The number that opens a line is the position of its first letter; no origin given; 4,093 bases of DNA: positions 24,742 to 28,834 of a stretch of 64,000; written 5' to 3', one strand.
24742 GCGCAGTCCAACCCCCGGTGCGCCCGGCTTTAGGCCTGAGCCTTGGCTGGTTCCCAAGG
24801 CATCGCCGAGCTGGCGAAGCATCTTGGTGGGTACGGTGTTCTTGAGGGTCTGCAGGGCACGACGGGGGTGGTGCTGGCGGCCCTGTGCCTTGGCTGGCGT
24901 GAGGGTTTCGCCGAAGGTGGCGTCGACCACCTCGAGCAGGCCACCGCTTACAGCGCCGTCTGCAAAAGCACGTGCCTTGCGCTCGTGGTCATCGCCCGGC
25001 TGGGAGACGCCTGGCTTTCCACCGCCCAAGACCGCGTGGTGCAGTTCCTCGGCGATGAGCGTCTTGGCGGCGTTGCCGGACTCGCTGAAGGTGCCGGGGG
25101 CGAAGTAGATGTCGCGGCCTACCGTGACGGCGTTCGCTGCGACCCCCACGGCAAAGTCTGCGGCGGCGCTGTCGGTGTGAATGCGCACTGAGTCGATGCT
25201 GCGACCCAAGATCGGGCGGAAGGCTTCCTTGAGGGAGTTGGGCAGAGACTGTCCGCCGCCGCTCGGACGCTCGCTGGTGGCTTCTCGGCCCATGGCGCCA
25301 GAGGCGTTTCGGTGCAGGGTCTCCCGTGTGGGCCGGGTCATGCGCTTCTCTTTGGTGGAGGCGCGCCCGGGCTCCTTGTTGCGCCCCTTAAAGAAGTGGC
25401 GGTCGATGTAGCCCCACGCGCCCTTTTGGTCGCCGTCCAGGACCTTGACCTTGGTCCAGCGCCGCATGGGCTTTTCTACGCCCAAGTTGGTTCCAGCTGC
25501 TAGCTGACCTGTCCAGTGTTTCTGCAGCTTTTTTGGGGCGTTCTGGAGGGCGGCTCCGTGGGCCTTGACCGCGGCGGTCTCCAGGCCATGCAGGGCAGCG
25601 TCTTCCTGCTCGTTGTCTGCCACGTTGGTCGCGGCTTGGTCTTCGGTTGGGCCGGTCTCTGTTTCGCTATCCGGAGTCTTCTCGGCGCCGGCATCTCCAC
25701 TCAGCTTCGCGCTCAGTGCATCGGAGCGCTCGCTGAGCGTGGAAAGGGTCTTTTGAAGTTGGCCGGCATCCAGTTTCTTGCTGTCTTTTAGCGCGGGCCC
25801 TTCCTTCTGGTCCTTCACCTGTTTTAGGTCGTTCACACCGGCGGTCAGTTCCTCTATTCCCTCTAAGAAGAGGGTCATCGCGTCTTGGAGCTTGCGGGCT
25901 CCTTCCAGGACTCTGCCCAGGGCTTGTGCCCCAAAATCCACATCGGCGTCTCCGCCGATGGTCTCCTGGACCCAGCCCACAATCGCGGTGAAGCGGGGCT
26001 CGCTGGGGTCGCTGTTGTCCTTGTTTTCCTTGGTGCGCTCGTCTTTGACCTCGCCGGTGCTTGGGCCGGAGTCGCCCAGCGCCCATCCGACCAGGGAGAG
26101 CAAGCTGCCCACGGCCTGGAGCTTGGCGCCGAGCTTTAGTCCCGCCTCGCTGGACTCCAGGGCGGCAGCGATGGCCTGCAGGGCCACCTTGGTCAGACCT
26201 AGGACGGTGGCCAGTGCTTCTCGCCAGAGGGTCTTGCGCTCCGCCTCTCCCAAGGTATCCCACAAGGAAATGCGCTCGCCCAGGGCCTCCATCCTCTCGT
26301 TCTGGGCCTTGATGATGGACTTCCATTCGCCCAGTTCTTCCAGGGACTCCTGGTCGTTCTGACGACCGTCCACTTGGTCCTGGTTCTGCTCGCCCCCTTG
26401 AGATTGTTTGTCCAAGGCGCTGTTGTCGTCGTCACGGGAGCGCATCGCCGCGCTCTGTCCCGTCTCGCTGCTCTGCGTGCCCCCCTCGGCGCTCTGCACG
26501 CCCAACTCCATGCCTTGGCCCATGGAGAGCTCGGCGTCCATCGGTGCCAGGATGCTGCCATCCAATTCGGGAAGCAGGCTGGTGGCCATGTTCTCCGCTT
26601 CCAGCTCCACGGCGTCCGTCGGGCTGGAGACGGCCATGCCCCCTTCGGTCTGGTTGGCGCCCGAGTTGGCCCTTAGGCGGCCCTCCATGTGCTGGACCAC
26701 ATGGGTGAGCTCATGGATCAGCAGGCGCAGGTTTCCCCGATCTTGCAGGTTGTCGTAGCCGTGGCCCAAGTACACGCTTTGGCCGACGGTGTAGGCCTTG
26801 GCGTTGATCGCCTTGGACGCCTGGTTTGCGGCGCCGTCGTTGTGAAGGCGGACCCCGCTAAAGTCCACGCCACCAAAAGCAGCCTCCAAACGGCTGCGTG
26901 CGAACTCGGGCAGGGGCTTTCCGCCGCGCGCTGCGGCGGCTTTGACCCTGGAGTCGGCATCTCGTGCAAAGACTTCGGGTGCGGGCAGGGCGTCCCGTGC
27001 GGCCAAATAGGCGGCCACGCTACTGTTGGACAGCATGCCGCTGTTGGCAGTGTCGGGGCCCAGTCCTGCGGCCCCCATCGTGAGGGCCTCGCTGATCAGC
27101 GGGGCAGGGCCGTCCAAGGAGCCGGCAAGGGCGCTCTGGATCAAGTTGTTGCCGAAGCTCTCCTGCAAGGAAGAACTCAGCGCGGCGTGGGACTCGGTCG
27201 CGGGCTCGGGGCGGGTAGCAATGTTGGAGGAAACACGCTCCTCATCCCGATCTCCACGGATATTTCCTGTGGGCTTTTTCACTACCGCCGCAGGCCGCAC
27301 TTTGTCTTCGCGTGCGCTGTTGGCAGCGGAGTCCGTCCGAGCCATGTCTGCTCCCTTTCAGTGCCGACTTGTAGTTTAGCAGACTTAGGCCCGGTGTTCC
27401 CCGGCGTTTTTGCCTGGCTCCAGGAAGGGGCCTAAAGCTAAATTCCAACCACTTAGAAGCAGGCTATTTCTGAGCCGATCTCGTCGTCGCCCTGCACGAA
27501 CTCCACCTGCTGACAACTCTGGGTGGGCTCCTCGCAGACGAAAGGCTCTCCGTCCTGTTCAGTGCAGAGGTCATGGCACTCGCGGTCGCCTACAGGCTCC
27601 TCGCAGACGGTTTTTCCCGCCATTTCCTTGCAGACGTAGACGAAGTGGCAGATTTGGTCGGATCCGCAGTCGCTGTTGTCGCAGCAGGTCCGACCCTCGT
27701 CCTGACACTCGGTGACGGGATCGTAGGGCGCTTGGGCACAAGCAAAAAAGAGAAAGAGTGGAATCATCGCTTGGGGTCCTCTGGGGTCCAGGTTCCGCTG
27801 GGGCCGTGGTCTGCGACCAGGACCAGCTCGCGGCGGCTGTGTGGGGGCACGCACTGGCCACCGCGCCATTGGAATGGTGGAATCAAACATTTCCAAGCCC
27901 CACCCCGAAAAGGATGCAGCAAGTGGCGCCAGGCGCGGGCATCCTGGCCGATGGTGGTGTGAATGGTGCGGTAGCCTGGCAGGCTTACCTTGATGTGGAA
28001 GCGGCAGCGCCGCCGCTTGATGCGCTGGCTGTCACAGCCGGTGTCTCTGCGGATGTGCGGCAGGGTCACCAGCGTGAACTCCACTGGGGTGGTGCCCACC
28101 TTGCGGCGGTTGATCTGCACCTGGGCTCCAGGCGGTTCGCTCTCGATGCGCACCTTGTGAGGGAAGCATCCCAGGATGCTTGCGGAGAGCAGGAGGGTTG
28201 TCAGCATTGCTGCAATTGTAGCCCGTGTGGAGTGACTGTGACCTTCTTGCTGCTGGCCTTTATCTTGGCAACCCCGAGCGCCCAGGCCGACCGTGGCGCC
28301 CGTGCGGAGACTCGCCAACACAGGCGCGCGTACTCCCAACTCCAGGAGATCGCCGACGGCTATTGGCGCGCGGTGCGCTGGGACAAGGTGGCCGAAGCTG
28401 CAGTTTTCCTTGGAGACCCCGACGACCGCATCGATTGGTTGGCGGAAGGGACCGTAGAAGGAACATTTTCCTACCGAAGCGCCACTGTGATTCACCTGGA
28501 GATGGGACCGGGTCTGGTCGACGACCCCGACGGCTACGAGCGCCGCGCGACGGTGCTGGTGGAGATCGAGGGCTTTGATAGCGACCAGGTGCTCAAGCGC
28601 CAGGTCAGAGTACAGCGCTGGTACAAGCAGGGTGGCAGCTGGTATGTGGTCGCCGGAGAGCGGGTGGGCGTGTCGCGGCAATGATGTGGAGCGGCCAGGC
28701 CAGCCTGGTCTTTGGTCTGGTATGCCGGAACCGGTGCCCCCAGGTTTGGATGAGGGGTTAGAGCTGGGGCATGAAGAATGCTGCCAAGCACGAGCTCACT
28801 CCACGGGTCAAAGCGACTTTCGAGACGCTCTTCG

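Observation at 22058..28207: Orphan tandem-DUF4157 giant protein inside a translationally coupled four-gene module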

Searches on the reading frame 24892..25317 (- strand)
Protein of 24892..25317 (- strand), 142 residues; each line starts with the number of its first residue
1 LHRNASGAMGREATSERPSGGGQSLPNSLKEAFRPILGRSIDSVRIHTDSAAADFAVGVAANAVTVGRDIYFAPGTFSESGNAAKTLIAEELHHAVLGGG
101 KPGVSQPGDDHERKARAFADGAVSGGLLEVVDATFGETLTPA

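Call 64: find_related_loci(query=A4, collection=genome_contigs, flank=10000)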
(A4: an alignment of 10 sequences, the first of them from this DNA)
Query A4 (142 aa) in genome_contigs; peptide patterns used: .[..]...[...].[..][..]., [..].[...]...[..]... (x = any residue, [..] = any of these).
324 stretches matched a pattern; 88 encode a relative of the query (tblastn E <= 1e-3); the best 80 are kept; 80 distinct loci.
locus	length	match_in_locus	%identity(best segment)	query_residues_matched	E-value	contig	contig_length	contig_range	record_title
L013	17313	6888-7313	93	1-142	1e-86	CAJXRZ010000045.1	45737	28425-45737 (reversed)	MAG TPA_asm: uncultured proteobacterium isolate SRR3933377_bin.20_MetaBAT_v2.12.1_MAG genome assembly, contig: NODE_209_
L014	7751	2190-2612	89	1-141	5e-83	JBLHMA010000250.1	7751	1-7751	MAG: Cognaticolwellia sp. isolate 3300054697_62 Ga0535669_0013772, whole genome shotgun sequence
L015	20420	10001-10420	67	2-141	6e-60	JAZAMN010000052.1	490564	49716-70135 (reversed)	MAG: Myxococcota bacterium isolate XB_MAG94 DB_MAG94_0052, whole genome shotgun sequence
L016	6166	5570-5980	59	1-137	8e-48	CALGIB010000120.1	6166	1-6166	MAG TPA_asm: uncultured proteobacterium isolate ERR2206756_bin.71_CONCOCT_v1.1_MAG genome assembly, contig: ERZ887841.83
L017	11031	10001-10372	56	13-136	8e-42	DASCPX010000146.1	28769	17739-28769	MAG TPA_asm: Myxococcota bacterium isolate Fu_MAG_56 c_000001182501, whole genome shotgun sequence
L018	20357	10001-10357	50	2-119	1e-33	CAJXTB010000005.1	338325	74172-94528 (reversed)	MAG TPA_asm: uncultured proteobacterium isolate SRR3933387_bin.3_MetaBAT_v2.12.1_MAG genome assembly, contig: NODE_5_len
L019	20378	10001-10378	51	2-124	2e-32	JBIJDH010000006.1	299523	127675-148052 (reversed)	MAG: Myxococcota bacterium isolate ME2006-08-22D15_3300044611_group2_bin215 Rohwer_bin1508_scaffold_7_c1, whole genome s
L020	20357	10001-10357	50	2-119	2e-31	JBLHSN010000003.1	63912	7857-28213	MAG: Myxococcota bacterium isolate 3300049783_116 Ga0491198_0000319, whole genome shotgun sequence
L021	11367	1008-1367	48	3-122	6e-31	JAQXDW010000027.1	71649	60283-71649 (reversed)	MAG: Myxococcota bacterium isolate cluster4_bin.77 k119_245630, whole genome shotgun sequence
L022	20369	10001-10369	48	4-126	4e-30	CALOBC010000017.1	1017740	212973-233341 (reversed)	MAG: Myxococcota bacterium isolate LOGT_bin.0087 genome assembly, contig: contig_18827, whole genome shotgun sequence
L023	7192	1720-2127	44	2-137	2e-27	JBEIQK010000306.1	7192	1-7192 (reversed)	MAG: Alphaproteobacteria bacterium isolate Sample-107-S7-bin-128 Sample_107_S7-bin_128-k141_1793722, whole genome shotgu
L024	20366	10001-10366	48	1-125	4e-27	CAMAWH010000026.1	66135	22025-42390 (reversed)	MAG: Klebsiella pneumoniae isolate MaH-04nov19-8 genome assembly, contig: MaH-04nov19-C773, whole genome shotgun sequenc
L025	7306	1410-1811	45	9-142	1e-24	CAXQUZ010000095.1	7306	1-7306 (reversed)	MAG: Myxococcota bacterium isolate 3um_C4D0801_8.35 genome assembly, contig: k127_4148, whole genome shotgun sequence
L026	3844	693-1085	37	1-125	7e-17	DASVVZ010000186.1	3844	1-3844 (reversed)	MAG TPA_asm: Pyrinomonadaceae bacterium isolate SMAG_U3357 k141_43657, whole genome shotgun sequence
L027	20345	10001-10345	41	3-112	1e-15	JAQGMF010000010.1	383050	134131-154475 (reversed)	MAG: Rhodocyclales bacterium isolate RYN_554 scaffold_3542776, whole genome shotgun sequence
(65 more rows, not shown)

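Call 68: search_protein_families(library=pfam, alignment_id=A5, max_evalue=0.00001)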
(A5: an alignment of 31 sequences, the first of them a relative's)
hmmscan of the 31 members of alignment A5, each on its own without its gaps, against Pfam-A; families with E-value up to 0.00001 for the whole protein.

A. member 1, L017:340-1506:+ (389 aa): 1 family
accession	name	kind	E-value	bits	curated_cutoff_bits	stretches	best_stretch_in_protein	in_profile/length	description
PF00936.24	BMC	-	2.6e-10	40.5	24.5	0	208-255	1-46/75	BMC domain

B. families by the number of members that match (of 31 scanned): 33 families (the first 25 are shown)
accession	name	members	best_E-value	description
PF00069.31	Pkinase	3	5.9e-35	Protein kinase domain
PF25174.1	Beta-prop_THOC3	2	2.8e-23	THOC3 beta-propeller domain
PF07714.23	PK_Tyr_Ser-Thr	2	1e-20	Protein tyrosine and serine/threonine kinase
PF00440.29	TetR_N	2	1.2e-17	Bacterial regulatory proteins, tetR family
PF25173.1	Beta-prop_WDR3_1st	2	1.4e-17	WDR3 first beta-propeller domain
PF24807.1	WD40_CDC20-Fz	2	8.2e-11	CDC20/Fizzy WD40 domain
PF23414.1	Beta-prop_EML_2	2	1.5e-09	Echinoderm microtubule-associated protein second beta-propeller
PF00400.38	WD40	2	3.2e-09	WD domain, G-beta repeat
PF24817.1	WD40_WDHD1_1st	2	5.8e-09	WDHD1 first WD40 domain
PF00873.25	ACR_tran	1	1.2e-166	AcrB/AcrD/AcrF family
PF02538.19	Hydantoinase_B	1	3.7e-142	Hydantoinase B/oxoprolinase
PF00316.25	FBPase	1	2e-64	Fructose-1-6-bisphosphatase, N-terminal domain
PF01968.24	Hydantoinase_A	1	2.4e-60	Hydantoinase/oxoprolinase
PF18913.5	FBPase_C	1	6.7e-44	Fructose-1-6-bisphosphatase, C-terminal domain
PF02321.23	OEP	1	1.1e-35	Outer membrane efflux protein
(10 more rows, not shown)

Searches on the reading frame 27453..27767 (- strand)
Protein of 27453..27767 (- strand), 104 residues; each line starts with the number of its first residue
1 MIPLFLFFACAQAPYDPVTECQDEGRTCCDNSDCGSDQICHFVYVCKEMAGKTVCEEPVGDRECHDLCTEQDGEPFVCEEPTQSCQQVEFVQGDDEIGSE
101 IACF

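Call 9: search_protein_families(library=pfam, proteins=[window:27453-27767:-], max_evalue=0.1)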
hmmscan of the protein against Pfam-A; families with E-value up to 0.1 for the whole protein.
window:27453-27767:- (104 aa): 0 families

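Call 10: search_protein_families(library=ncbifam, proteins=[window:27453-27767:-], max_evalue=0.1)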
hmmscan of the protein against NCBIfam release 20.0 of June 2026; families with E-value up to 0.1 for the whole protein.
window:27453-27767:- (104 aa): 0 families

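Call 50: search_protein_families(library=pfam, proteins=[window:27453-27767:-], max_evalue=10)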
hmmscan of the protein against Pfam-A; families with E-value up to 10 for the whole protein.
window:27453-27767:- (104 aa): 0 families

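Call 96: search_protein_families(library=phrogs, proteins=[window:27453-27767:-], max_evalue=0.01)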
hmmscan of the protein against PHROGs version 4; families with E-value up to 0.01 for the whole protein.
window:27453-27767:- (104 aa): 0 families

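Call 97: search_protein_families(library=padloc, proteins=[window:27453-27767:-], max_evalue=0.01)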
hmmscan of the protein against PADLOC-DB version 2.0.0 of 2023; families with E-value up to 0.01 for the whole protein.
window:27453-27767:- (104 aa): 0 families

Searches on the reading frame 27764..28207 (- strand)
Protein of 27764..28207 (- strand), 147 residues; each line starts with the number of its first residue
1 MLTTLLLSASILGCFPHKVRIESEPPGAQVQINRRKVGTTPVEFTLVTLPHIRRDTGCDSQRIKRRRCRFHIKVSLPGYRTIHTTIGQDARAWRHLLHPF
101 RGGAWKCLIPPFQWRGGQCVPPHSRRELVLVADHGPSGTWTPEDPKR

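Call 9: search_protein_families(library=pfam, proteins=[window:27764-28207:-], max_evalue=0.1)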
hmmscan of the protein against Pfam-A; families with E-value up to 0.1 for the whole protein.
window:27764-28207:- (147 aa): 1 family
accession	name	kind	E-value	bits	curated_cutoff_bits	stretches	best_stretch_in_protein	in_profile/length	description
PF08308.17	PEGA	-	5.3e-09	36.3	20.8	1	18-45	3-30/71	PEGA domain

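Call 10: search_protein_families(library=ncbifam, proteins=[window:27764-28207:-], max_evalue=0.1)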
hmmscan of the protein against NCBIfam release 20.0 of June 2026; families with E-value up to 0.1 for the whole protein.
window:27764-28207:- (147 aa): 0 families

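Call 96: search_protein_families(library=phrogs, proteins=[window:27764-28207:-], max_evalue=0.01)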
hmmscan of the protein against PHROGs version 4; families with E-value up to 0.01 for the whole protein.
window:27764-28207:- (147 aa): 0 families

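Call 97: search_protein_families(library=padloc, proteins=[window:27764-28207:-], max_evalue=0.01)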
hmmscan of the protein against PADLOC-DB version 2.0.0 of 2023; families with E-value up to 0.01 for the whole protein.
window:27764-28207:- (147 aa): 0 families

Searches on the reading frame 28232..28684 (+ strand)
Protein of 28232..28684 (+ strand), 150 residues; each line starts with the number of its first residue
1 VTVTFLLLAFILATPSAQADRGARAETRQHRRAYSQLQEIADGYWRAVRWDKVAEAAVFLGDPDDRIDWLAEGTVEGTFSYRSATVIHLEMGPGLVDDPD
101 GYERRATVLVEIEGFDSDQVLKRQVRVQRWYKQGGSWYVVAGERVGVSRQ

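Call 29: search_protein_families(library=pfam, proteins=[window:28235-28684:+], max_evalue=0.001)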
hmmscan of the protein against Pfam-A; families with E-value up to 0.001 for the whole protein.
window:28235-28684:+ (149 aa): 0 families

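Call 50: search_protein_families(library=pfam, proteins=[window:28235-28684:+], max_evalue=10)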
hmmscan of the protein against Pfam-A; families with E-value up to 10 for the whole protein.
window:28235-28684:+ (149 aa): 0 families

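Call 96: search_protein_families(library=phrogs, proteins=[window:28232-28684:+], max_evalue=0.01)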
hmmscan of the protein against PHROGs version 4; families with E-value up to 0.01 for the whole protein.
window:28232-28684:+ (150 aa): 0 families

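Call 97: search_protein_families(library=padloc, proteins=[window:28232-28684:+], max_evalue=0.01)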
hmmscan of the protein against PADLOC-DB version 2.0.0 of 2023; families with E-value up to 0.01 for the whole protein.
window:28232-28684:+ (150 aa): 0 families

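Call 102: search_solved_structures(query=A8, max_evalue=10)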
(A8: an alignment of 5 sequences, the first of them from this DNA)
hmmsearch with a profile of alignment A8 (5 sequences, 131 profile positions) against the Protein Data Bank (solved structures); distinct sequences matched with E-value up to 10: 1.
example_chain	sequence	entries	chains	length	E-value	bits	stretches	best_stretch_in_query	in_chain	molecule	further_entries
7jh6_A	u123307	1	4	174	0.27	14.2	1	18-63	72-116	Two-domain di-Zn(II) and porphyrin-binding protein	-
